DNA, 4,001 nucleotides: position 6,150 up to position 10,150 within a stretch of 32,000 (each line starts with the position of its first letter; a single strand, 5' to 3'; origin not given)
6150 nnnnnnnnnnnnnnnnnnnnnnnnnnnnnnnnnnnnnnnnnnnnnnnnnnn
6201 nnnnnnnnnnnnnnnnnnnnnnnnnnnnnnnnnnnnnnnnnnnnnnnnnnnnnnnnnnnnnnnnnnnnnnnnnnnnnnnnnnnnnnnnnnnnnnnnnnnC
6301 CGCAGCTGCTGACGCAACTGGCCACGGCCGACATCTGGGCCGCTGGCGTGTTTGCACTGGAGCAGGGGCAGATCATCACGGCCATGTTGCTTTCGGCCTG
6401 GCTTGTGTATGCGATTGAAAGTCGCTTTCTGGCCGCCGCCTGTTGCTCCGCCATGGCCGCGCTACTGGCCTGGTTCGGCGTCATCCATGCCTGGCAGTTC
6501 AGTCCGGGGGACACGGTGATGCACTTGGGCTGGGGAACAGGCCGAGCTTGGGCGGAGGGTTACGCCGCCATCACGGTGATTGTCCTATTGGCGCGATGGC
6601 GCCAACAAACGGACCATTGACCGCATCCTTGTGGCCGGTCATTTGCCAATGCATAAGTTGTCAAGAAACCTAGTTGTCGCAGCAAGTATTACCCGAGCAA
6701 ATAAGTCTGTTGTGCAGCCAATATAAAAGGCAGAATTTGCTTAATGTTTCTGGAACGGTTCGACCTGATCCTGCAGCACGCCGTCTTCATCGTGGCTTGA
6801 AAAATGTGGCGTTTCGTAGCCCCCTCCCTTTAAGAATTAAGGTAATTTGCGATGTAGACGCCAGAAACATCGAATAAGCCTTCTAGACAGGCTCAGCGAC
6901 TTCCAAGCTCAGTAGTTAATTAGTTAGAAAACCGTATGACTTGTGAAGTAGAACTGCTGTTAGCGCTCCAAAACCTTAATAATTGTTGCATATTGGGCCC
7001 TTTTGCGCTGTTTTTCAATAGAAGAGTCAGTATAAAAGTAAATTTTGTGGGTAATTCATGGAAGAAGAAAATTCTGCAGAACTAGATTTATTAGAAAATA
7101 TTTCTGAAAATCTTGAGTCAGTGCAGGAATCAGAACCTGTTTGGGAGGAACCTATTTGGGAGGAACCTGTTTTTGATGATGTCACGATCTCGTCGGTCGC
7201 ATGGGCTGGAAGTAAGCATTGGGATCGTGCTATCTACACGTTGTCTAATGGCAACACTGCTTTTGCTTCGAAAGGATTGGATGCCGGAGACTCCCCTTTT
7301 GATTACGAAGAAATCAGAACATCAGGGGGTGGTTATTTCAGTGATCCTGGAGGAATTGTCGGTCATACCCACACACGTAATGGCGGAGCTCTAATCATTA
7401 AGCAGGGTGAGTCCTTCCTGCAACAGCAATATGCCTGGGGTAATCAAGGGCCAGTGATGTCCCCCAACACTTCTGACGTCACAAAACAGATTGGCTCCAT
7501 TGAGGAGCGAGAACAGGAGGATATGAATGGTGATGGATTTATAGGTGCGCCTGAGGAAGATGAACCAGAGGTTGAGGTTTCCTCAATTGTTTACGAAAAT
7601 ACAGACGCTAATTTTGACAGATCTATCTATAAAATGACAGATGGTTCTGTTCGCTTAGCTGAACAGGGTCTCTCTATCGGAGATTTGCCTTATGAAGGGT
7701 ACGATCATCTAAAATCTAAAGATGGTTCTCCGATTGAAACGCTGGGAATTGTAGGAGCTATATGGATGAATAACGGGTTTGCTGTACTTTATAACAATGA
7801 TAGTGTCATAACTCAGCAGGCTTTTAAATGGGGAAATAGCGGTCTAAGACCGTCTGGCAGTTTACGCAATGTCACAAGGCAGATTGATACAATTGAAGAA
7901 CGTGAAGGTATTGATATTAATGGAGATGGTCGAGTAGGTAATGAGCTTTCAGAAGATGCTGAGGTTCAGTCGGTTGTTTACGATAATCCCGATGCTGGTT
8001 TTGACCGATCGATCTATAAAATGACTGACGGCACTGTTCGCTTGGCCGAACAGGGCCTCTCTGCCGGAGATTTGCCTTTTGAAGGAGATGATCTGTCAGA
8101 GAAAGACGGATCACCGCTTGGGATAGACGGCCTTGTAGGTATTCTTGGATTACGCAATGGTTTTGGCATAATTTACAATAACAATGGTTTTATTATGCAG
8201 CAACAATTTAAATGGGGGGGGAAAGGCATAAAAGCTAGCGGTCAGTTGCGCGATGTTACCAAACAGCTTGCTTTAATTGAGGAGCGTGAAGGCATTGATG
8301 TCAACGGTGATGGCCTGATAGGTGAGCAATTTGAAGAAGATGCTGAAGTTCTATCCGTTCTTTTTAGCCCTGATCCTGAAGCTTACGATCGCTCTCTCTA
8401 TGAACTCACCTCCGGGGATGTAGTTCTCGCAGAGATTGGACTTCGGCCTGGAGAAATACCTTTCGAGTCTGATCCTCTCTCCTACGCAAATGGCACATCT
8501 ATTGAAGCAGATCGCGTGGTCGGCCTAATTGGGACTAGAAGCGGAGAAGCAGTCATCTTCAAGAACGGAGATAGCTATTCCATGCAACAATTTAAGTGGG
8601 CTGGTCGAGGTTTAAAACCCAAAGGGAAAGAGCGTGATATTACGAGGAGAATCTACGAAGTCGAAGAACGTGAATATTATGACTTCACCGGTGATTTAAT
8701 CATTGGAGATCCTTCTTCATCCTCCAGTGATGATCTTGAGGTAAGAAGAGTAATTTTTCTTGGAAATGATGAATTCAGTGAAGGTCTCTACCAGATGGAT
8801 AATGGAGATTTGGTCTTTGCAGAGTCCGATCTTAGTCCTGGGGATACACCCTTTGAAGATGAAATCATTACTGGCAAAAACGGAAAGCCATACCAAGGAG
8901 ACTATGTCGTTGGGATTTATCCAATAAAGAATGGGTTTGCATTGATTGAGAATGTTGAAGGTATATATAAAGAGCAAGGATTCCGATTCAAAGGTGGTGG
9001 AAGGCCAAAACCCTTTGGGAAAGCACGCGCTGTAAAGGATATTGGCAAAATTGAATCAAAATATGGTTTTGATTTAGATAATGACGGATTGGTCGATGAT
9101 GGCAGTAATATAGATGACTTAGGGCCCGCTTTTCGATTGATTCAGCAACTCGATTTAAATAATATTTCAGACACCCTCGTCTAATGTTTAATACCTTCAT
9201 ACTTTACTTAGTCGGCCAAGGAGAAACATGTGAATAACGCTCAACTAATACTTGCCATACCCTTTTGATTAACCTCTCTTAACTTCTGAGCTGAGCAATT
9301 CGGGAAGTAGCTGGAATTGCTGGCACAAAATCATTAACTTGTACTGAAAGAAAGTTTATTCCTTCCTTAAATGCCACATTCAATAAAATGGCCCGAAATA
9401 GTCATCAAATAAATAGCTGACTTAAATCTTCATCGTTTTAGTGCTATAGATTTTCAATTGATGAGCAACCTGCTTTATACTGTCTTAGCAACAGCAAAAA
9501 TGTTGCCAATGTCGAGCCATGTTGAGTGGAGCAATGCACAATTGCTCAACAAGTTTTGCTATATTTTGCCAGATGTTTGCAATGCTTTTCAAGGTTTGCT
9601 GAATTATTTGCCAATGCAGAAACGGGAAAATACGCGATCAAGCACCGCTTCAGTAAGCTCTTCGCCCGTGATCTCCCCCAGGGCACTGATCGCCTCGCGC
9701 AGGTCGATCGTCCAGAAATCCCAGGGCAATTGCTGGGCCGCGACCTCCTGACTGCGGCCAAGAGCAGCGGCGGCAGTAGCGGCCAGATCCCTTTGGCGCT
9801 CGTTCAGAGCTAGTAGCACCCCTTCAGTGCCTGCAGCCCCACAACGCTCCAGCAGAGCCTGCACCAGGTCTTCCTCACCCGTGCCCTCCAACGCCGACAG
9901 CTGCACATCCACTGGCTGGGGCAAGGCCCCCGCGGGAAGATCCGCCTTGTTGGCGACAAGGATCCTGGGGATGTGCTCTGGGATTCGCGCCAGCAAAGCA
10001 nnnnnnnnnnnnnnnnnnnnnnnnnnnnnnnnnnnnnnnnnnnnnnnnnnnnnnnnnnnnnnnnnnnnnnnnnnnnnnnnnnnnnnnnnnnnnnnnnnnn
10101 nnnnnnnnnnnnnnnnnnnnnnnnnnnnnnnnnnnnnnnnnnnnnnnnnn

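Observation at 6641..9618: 3-kb low-GC island inserted into the 3' end of mnmE, bounded by a perfect 13-bp direct repeat that duplicates the MnmE C-terminus and stop, with no recombinase aboard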

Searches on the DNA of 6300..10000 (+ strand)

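Call 8: search_rna_families(source=window, start=6300, end=10000, threshold=evalue, max_evalue=1)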
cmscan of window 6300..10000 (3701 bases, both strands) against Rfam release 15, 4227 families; matches with E-value up to 1: 1.
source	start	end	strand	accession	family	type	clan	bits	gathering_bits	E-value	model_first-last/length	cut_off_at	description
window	9115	9182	-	RF01165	sn2317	Gene; snRNA; snoRNA; CD-box;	-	22.2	50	0.83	1-70/70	no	Small nucleolar RNA sn2317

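Call 42: search_dna_similar(query=window:6654-9605:+, collection=phages, mode=distant, max_rows=10)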
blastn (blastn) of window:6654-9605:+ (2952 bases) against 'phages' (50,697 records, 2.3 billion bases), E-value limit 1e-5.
No match.

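Call 43: search_dna_similar(query=window:6654-9605:+, collection=plasmids, mode=distant, max_rows=10)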
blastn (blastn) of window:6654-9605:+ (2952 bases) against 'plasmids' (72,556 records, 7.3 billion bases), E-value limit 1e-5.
No match.
